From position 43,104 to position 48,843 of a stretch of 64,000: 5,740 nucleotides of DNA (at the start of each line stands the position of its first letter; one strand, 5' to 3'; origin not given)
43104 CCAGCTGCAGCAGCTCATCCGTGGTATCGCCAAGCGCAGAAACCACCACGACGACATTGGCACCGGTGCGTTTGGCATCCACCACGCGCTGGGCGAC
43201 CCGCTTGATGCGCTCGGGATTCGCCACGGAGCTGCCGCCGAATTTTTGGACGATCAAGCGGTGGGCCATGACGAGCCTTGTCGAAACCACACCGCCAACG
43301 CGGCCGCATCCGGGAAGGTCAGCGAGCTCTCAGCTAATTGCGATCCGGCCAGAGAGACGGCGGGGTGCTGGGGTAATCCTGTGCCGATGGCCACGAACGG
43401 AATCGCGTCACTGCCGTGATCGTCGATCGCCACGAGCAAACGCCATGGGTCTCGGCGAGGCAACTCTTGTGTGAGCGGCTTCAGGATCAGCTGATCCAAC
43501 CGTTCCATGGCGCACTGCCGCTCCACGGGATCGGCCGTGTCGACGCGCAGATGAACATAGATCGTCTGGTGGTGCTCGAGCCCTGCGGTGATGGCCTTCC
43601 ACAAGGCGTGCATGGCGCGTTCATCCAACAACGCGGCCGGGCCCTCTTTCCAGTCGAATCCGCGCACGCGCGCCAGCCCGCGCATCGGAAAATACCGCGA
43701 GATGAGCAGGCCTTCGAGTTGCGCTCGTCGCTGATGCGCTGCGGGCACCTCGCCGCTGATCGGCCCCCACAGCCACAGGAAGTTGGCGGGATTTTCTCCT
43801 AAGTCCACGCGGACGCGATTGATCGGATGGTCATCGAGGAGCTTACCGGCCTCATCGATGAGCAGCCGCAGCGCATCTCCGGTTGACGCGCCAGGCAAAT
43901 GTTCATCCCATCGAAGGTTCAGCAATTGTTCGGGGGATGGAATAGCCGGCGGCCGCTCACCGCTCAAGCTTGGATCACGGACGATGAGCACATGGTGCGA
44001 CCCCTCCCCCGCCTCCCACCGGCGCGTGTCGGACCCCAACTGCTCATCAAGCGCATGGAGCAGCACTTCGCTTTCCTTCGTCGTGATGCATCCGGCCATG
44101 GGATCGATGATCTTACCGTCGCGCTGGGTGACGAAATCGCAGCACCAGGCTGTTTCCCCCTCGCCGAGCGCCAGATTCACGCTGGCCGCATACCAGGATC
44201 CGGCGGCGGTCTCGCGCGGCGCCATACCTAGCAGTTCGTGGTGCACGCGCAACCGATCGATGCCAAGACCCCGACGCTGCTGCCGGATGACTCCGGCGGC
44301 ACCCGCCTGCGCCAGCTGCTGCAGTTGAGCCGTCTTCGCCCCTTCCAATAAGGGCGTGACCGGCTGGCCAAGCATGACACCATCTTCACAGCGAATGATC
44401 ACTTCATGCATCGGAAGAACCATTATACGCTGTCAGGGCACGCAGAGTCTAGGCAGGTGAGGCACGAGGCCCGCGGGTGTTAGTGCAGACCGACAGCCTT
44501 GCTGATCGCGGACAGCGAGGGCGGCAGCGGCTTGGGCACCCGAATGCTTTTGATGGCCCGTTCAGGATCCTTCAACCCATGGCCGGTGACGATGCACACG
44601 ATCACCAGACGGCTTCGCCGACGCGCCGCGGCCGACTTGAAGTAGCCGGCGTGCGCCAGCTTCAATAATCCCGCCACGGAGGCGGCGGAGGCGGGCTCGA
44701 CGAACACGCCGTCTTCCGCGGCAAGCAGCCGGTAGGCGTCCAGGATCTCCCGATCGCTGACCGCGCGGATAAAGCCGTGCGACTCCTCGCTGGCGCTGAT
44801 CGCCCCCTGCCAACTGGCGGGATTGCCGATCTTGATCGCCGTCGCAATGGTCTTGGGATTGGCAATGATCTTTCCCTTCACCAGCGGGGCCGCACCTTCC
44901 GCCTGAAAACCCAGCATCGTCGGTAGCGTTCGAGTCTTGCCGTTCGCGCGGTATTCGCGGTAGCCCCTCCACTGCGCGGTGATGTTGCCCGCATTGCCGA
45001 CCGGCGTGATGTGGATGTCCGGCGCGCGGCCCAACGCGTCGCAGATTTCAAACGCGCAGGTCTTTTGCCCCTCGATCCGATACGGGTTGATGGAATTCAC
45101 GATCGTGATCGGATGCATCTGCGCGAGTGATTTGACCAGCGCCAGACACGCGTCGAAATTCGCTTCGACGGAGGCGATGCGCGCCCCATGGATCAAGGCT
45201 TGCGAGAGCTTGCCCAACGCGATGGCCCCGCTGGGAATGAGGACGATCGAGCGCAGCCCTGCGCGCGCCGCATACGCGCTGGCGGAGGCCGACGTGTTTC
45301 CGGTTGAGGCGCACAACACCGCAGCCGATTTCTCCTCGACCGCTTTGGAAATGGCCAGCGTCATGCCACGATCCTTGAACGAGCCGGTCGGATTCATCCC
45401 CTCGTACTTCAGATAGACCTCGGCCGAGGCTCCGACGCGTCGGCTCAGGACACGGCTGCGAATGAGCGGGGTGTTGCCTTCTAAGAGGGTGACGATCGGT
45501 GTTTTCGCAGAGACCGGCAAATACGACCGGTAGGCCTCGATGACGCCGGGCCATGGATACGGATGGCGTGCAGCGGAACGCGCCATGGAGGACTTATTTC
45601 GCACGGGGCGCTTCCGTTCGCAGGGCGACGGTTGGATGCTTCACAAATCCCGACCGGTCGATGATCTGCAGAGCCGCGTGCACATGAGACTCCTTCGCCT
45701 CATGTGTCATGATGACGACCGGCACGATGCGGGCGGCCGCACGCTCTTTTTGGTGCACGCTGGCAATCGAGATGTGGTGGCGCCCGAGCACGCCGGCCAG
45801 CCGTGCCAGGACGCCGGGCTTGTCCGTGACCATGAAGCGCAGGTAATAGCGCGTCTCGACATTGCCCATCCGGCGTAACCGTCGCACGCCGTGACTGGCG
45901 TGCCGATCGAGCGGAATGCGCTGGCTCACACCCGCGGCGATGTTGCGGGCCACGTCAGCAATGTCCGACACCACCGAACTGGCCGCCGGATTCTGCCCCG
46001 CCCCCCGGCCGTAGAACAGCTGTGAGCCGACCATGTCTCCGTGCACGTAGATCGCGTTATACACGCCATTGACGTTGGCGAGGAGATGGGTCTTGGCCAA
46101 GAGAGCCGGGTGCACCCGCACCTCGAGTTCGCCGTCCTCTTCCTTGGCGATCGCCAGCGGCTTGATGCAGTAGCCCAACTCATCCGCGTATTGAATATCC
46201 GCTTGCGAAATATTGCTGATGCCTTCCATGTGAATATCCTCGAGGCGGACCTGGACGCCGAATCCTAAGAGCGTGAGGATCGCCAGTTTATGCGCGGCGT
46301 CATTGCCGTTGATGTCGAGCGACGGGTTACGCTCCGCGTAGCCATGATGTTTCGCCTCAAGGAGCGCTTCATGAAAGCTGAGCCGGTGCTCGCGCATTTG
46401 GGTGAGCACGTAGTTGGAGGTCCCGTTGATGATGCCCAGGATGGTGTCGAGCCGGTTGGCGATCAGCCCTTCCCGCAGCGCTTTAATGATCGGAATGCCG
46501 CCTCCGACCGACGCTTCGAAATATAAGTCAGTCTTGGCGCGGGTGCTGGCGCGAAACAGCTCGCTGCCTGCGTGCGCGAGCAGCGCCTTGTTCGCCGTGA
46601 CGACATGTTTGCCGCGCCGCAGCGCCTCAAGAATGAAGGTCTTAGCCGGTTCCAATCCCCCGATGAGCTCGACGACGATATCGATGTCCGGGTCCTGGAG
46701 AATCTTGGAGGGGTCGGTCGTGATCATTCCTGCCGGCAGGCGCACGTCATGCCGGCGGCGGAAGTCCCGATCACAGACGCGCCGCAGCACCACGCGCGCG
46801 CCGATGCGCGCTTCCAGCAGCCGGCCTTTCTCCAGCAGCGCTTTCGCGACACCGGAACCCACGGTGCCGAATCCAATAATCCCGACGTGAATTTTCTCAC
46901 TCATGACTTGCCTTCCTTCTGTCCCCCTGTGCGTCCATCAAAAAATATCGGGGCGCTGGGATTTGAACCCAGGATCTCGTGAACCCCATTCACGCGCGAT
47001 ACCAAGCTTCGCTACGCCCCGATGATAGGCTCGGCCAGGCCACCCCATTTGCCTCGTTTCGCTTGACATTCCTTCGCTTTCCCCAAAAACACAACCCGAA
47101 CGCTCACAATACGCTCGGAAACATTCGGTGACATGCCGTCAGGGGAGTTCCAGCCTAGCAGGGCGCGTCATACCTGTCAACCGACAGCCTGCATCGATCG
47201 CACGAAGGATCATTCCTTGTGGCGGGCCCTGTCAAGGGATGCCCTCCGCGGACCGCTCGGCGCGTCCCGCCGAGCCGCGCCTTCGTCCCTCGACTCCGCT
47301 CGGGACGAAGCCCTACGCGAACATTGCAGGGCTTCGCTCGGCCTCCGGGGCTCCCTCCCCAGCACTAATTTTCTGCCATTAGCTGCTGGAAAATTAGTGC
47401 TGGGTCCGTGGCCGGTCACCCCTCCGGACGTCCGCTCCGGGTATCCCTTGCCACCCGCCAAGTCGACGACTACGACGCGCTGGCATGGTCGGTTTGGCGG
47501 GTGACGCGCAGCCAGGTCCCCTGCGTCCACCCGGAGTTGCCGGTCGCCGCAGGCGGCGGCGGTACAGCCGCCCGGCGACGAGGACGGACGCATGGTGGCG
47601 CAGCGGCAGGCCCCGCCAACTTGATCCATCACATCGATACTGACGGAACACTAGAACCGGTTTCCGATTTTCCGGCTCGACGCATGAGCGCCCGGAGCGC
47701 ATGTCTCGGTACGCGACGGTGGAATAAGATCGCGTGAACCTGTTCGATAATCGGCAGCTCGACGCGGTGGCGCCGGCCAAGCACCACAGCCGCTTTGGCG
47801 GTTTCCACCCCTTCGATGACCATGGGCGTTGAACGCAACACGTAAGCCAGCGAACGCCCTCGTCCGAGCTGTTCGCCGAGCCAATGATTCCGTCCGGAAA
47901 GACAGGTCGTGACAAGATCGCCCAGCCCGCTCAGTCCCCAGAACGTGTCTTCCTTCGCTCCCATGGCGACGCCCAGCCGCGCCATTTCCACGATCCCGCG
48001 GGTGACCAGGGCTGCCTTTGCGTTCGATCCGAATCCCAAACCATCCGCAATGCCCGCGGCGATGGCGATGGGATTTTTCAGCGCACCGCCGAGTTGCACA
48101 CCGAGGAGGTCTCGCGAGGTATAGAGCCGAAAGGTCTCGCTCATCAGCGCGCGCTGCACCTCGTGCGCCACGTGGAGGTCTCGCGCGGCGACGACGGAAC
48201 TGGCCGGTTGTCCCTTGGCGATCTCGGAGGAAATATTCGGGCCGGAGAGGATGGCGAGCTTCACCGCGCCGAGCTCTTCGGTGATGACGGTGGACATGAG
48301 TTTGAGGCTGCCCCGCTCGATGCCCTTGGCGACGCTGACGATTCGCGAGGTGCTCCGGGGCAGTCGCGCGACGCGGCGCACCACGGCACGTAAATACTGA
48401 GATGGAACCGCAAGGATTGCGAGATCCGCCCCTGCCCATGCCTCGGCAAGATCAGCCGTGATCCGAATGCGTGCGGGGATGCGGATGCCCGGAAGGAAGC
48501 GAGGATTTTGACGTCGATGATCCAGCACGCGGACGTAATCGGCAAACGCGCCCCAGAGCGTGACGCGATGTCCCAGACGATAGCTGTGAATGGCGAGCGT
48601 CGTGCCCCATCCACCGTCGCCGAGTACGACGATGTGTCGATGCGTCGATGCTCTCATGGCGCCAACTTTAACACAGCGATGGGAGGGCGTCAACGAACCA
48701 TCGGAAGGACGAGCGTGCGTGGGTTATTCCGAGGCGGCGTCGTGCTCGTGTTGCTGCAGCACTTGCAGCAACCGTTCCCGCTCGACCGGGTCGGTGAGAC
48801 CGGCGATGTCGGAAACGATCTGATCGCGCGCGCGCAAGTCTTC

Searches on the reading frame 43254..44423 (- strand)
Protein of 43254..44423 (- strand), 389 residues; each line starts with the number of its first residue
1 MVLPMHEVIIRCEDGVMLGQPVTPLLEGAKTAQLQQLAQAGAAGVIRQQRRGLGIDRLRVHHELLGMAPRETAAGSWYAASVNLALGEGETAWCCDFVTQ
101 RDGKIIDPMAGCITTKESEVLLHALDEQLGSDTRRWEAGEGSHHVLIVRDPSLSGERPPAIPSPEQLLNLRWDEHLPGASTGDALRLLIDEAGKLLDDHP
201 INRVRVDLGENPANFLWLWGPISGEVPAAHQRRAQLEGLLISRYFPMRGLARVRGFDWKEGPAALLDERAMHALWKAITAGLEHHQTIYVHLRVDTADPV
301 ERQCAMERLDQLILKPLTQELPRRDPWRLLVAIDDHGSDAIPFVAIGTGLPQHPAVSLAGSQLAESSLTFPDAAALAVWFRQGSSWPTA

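Call 17: search_protein_families(library=pfam, proteins=[window:43254-44423:-], max_evalue=0.001)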
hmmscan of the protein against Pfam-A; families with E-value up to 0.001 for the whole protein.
window:43254-44423:- (389 aa): 1 family
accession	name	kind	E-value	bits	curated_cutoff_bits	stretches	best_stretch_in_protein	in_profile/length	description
PF10143.14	PhosphMutase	-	7.3e-15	55.7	21.5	1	38-202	1-170/170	2,3-bisphosphoglycerate-independent phosphoglycerate mutase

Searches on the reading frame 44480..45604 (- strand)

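Call 17: search_protein_families(library=pfam, proteins=[window:44480-45604:-], max_evalue=0.001)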
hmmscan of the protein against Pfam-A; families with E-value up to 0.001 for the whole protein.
window:44480-45604:- (374 aa): 1 family
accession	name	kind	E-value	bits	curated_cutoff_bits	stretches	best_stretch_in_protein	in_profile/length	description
PF00291.31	PALP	-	1.9e-70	238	35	1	38-336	1-290/295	Pyridoxal-phosphate dependent enzyme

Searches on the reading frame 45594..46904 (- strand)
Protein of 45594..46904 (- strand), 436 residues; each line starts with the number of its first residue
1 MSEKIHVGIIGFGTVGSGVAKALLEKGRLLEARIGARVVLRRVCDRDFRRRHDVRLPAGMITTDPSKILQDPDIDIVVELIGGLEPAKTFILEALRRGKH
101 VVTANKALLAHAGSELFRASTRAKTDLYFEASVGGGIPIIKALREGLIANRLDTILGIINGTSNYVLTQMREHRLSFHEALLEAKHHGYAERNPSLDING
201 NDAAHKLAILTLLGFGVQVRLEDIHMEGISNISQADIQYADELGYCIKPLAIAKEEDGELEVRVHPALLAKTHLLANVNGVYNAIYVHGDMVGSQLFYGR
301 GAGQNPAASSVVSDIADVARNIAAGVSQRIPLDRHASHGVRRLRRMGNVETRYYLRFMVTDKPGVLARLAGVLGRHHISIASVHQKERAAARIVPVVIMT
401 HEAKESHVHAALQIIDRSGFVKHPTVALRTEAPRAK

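Call 17: search_protein_families(library=pfam, proteins=[window:45594-46904:-], max_evalue=0.001)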
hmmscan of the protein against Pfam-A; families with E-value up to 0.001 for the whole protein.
window:45594-46904:- (436 aa): 5 families
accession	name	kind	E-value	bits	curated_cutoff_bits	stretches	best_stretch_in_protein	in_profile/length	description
PF00742.24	Homoserine_dh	-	6.9e-60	202.3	22.9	1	138-315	1-172/173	Homoserine dehydrogenase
PF03447.22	NAD_binding_3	-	1.4e-19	71.3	24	1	11-130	1-116/116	Homoserine dehydrogenase, NAD binding domain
PF01842.31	ACT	-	1.5e-10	41.1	27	1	353-412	1-61/66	ACT domain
PF01408.29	GFO_IDH_MocA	-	0.00011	23.3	24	1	5-102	1-90/120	Oxidoreductase family, NAD-binding Rossmann fold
PF22629.2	ACT_AHAS_ss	-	0.0004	20.9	27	1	356-398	2-44/67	AHAS small subunit-like ACT domain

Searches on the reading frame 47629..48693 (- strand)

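Call 17: search_protein_families(library=pfam, proteins=[window:47629-48693:-], max_evalue=0.001)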
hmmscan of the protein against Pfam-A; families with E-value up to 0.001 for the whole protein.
window:47629-48693:- (354 aa): 3 families
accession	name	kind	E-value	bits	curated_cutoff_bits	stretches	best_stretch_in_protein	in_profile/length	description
PF07479.19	NAD_Gly3P_dh_C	-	3.2e-50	170.4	25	1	195-333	1-141/142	NAD-dependent glycerol-3-phosphate dehydrogenase C-terminus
PF01210.29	NAD_Gly3P_dh_N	-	1.8e-44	151.9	23.1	1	21-174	2-156/158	NAD-dependent glycerol-3-phosphate dehydrogenase N-terminus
PF20618.3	GPD_NAD_C_bact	-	2.6e-14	54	27.6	1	255-319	1-66/66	Bacterial GPD, NAD-dependent C-terminal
